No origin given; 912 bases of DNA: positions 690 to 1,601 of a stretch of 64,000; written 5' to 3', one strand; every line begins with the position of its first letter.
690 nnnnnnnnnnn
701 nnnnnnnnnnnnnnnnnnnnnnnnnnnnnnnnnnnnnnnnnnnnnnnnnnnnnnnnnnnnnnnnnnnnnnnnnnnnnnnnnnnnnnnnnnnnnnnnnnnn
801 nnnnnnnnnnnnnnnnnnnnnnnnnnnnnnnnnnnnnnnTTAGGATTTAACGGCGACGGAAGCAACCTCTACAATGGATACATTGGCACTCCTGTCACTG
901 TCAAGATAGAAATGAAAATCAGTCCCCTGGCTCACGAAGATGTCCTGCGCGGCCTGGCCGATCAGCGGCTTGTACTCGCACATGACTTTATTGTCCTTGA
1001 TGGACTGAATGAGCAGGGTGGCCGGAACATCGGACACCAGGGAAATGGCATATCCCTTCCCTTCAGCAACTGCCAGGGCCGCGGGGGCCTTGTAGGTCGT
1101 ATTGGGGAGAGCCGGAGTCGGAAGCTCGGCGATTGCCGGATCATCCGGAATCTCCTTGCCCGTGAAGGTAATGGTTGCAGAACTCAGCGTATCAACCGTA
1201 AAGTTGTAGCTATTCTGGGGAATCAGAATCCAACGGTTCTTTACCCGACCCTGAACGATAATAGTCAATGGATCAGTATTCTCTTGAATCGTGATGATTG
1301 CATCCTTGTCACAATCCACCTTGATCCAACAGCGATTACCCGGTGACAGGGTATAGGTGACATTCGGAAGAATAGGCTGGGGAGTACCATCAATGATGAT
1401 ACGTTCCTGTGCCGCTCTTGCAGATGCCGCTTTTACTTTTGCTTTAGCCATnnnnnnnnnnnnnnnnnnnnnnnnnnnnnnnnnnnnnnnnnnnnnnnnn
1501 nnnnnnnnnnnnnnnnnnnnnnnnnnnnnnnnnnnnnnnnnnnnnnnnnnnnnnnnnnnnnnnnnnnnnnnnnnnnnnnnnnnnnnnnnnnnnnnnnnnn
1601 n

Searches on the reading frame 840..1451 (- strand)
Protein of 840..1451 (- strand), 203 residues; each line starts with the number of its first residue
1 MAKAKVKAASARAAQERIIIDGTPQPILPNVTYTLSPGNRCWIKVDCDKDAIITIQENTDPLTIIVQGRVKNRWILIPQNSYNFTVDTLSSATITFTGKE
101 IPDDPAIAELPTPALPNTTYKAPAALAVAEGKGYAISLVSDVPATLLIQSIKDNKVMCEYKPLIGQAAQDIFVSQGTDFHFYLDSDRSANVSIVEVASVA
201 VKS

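Call 76: search_protein_families(library=pfam, proteins=[window:840-1451:-], max_evalue=0.01)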
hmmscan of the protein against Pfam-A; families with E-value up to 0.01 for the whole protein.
window:840-1451:- (203 aa): 0 families

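Call 97: find_encoding_contigs(protein=window:840-1451:-, flank=6000, max_places=10)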
Protein window:840-1451:- (203 aa): 23 contigs read that carry it; 10 places shown.
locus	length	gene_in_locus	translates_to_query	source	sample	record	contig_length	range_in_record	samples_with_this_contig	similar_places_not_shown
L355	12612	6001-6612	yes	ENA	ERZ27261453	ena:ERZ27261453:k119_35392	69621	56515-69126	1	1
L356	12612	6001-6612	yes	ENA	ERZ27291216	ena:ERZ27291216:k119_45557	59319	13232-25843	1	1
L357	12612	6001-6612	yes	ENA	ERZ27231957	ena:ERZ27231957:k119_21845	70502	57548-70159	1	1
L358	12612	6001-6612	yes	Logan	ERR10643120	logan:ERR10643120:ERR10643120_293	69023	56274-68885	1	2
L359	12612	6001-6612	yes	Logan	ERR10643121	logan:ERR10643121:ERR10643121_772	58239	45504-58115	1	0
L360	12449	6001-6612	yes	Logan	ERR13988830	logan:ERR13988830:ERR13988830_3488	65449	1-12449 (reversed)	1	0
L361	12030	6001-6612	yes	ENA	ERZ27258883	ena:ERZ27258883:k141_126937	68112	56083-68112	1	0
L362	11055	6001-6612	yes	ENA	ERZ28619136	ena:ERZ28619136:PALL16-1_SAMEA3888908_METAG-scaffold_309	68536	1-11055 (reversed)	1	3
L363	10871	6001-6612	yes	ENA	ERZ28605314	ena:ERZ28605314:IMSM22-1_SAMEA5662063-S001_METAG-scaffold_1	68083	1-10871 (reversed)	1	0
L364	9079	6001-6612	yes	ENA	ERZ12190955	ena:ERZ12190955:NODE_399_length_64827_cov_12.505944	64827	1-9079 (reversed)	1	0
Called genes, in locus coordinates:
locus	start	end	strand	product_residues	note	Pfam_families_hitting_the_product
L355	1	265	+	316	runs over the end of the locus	-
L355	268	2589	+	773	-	-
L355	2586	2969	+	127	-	-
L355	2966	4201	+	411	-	-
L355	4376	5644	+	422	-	-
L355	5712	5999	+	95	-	-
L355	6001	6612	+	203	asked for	-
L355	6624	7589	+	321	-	-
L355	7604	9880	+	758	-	PF24243:Phage_tail_C (weak)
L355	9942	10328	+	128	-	-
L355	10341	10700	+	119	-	-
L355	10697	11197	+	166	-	-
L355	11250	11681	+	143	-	-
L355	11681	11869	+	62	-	PF24729:Acb2_Tad1_hairpin (weak)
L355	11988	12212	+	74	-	-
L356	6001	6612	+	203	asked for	-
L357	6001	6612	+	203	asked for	-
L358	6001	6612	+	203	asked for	-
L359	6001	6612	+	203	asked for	-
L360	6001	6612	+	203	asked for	-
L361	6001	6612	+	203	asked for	-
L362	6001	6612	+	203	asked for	-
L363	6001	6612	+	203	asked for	-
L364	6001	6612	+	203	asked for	-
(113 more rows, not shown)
